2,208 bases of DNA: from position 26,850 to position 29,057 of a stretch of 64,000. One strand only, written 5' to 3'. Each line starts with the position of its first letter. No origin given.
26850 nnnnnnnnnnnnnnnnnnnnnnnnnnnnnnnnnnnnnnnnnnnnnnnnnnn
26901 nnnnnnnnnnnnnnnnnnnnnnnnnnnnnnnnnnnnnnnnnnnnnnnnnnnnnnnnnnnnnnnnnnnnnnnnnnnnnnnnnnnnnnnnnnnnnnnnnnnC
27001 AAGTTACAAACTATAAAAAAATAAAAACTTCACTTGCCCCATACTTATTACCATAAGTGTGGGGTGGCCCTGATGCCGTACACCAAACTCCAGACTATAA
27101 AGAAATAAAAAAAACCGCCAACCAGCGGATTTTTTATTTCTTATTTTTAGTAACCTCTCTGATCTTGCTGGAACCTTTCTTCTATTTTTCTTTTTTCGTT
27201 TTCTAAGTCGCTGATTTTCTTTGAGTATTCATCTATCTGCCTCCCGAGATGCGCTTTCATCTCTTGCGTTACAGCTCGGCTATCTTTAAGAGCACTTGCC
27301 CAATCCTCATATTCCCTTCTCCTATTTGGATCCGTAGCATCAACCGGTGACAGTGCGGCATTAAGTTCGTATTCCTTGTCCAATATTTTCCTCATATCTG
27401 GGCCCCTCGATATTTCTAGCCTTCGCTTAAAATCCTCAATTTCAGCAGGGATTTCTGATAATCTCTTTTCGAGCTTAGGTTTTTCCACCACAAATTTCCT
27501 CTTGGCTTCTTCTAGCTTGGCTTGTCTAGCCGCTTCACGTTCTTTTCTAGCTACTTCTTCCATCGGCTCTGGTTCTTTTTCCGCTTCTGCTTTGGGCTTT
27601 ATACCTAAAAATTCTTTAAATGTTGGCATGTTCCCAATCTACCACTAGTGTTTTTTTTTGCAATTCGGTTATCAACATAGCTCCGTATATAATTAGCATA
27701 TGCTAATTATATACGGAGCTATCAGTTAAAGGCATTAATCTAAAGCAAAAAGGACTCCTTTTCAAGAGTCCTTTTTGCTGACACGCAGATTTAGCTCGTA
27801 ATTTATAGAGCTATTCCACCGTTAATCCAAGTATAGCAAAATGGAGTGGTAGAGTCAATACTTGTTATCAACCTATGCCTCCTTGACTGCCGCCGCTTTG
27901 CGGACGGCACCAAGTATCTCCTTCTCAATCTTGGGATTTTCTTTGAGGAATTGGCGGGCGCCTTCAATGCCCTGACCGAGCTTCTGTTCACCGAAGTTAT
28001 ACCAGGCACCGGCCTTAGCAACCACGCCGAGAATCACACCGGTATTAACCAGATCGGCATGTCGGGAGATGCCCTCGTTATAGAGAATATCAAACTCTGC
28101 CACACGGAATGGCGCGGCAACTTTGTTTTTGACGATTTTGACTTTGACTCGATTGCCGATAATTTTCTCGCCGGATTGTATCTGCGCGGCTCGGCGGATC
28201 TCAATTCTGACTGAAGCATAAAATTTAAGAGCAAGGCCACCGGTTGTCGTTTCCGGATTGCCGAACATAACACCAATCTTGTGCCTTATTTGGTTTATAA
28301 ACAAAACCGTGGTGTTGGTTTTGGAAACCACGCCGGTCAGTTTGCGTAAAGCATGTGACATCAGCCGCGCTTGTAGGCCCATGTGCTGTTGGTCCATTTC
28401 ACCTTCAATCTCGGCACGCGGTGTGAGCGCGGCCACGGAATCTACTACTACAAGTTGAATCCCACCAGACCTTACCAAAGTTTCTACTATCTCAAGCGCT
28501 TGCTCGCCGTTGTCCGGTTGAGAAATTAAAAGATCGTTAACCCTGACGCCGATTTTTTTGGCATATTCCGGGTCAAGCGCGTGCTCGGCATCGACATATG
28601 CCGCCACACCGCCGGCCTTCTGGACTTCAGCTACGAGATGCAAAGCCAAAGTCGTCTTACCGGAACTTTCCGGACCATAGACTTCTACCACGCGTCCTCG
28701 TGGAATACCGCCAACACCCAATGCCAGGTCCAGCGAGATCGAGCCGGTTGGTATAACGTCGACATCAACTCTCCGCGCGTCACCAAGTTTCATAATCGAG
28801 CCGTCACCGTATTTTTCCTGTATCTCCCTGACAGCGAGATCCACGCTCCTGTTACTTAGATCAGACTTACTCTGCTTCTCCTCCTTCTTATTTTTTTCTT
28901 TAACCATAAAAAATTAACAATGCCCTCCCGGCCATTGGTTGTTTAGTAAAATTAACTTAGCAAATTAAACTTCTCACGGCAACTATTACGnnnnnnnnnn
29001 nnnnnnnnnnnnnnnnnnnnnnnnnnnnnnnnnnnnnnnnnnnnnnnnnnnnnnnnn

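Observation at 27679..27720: Perfect 42-bp palindrome between recA and the downstream coiled-coil gene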

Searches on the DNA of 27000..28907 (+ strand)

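Call 34: search_dna_similar(query=window:27630-27875:+, collection=plasmids, mode=distant, max_evalue=1)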
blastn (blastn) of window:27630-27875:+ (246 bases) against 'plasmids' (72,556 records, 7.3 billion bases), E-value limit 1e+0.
Records with a match: 17; places in all: 17; records where one place covers at least 80% of the query: 0.
Best place of each record, by identity: 90-95% 17.
By first word of the organism name: Priestia 16; Bacillus 1.
By predicted mobility (MOB-suite, as given by PLSDB): non-mobilizable 13; mobilizable 4.
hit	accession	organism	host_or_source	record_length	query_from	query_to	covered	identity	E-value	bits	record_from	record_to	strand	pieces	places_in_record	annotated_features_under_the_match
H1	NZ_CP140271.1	Priestia megaterium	Single cell,ginseng rhizosphere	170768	117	147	13%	90.6%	7e-1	42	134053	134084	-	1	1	none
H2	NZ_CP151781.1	Priestia megaterium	whole organism,soil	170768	117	147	13%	90.6%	7e-1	42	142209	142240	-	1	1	none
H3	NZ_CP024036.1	Priestia aryabhattai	single cell,enriched culture of compost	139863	118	148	13%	90.3%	2e-1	44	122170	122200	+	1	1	none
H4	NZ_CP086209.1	Priestia sp. J2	single cell,Peanut field soil,Peanut ...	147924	118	148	13%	90.3%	2e-1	44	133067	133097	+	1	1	none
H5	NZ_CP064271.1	Priestia megaterium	cell culture,Zoo anteater area soil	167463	118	148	13%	90.3%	2e-1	44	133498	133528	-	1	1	none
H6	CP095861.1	Bacillus sp. H8-1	Lettuce,cell culture,soil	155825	118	148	13%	90.3%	2e-1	44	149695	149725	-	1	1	none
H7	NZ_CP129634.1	Priestia aryabhattai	bacterial culture,soil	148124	118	148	13%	90.3%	2e-1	44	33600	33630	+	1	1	none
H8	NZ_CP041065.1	Priestia megaterium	cell culture,soil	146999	118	147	12%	90.0%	7e-1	42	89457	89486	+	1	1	none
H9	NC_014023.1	Priestia megaterium QM B1551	-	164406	118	147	12%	90.0%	7e-1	42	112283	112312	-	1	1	none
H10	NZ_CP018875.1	Priestia megaterium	Camellia oleifera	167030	118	147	12%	90.0%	7e-1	42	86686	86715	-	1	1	none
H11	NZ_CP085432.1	Priestia megaterium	single cell,soil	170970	118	147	12%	90.0%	7e-1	42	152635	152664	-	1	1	none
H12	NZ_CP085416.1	Priestia megaterium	single cell,soil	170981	118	147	12%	90.0%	7e-1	42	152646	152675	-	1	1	none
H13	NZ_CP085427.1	Priestia megaterium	single cell,soil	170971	118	147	12%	90.0%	7e-1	42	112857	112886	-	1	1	none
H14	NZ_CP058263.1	Priestia megaterium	cell culture,potash salt dump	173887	118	147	12%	90.0%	7e-1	42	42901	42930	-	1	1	none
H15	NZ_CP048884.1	Priestia megaterium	culture,agricultural soil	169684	118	147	12%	90.0%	7e-1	42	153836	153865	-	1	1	none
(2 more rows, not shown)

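Call 35: search_dna_similar(query=window:27630-27875:+, collection=phages, mode=distant, max_evalue=1)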
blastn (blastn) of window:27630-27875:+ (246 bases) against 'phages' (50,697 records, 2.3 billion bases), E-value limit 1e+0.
Records with a match: 3; places in all: 3; records where one place covers at least 80% of the query: 0.
Best place of each record, by identity: >=99% 1; 80-90% 2.
By first word of the organism name: Bacillus 2; Enterococcus 1.
By host as written in the record: Bacillus megaterium str. ATCC 43725 2; Enterococcus faecalis 95 1.
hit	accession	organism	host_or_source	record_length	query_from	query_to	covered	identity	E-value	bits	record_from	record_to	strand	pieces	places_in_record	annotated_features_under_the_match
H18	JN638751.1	Bacillus phage G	Bacillus megaterium str. ATCC 43725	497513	108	146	16%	84.6%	2e-1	41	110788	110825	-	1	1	none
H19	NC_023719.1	Bacillus phage G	Bacillus megaterium str. ATCC 43725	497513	108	146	16%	84.6%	2e-1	41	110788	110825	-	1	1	none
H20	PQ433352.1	Enterococcus phage vB_LilEfe_55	Enterococcus faecalis 95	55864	94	115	9%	100.0%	2e-1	41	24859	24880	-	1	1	HNH endonuclease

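Call 37: search_rna_families(source=window, start=27000, end=28000, threshold=evalue, max_evalue=5)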
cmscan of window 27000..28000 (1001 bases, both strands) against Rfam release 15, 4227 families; matches with E-value up to 5: 25.
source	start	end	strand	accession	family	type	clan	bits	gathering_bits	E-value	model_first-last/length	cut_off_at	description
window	27086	27141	+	RF02064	STnc370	Gene; sRNA;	-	25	54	0.97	1-71/71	no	Enterobacterial sRNA STnc370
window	27691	27779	+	RF01816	RsaA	Gene; sRNA;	-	24.9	50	0.1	1-134/134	no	RNA Staph. aureus A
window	27677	27724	+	RF04273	MIR827_2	Gene; miRNA;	CL00143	24.6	67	0.14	1-89/89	no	MIR827_2 microRNA precursor family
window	27677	27724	+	RF03601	MIR7993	Gene; miRNA;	-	23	100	0.19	1-138/138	no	MIR7993 microRNA precursor family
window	27678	27721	+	RF03578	mir-3910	Gene; miRNA;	-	22.8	95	0.092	1-82/82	no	mir-3910 microRNA precursor family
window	27678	27721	-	RF03578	mir-3910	Gene; miRNA;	-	22.8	95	0.092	1-82/82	no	mir-3910 microRNA precursor family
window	27069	27136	+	RF02083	OrzO-P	Gene; antitoxin;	-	22.5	60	0.55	1-76/76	no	OrzO-P RNA antitoxin family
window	27671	27730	-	RF04145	MIR8706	Gene; miRNA;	-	22.4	95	0.15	1-101/101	no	MIR8706 microRNA precursor family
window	27674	27727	-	RF04205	MIR2606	Gene; miRNA;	-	22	139.7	1.7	1-165/165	no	MIR2606 microRNA precursor family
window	27676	27724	+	RF04174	MIR4208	Gene; miRNA;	-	21.9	140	1.3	1-191/191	no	MIR4208 microRNA precursor family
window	27645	27709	-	RF02971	emrB-Lactobacillus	Gene; sRNA;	-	21.3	60.8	1.7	1-66/66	no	emrB-Lactobacillus RNA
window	27674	27727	+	RF04205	MIR2606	Gene; miRNA;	-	21.3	139.7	2.4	1-165/165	no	MIR2606 microRNA precursor family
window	27678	27719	-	RF04130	MIR7996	Gene; miRNA;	-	20.9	119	0.47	1-190/190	no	MIR7996 microRNA precursor family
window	27664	27741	+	RF00739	MIR476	Gene; miRNA;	-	20.9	80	0.64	1-92/92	no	MIR476 microRNA precursor family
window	27740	27781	-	RF03751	mir-7445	Gene; miRNA;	-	20.7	79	1.1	1-60/60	no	mir-7445 microRNA precursor family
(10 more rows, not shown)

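Call 66: search_rna_families(sources=[L019, L023, L020], threshold=evalue, max_evalue=0.01)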
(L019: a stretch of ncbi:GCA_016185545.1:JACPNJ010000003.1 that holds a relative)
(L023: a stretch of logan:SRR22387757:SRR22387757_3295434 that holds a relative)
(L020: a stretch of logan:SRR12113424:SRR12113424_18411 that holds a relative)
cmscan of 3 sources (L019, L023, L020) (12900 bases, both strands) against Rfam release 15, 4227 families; matches with E-value up to 0.01: 1.
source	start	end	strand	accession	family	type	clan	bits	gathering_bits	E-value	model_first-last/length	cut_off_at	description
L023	6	77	+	RF00005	tRNA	Gene; tRNA;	CL00001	41.2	29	5.4e-06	1-71/71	no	tRNA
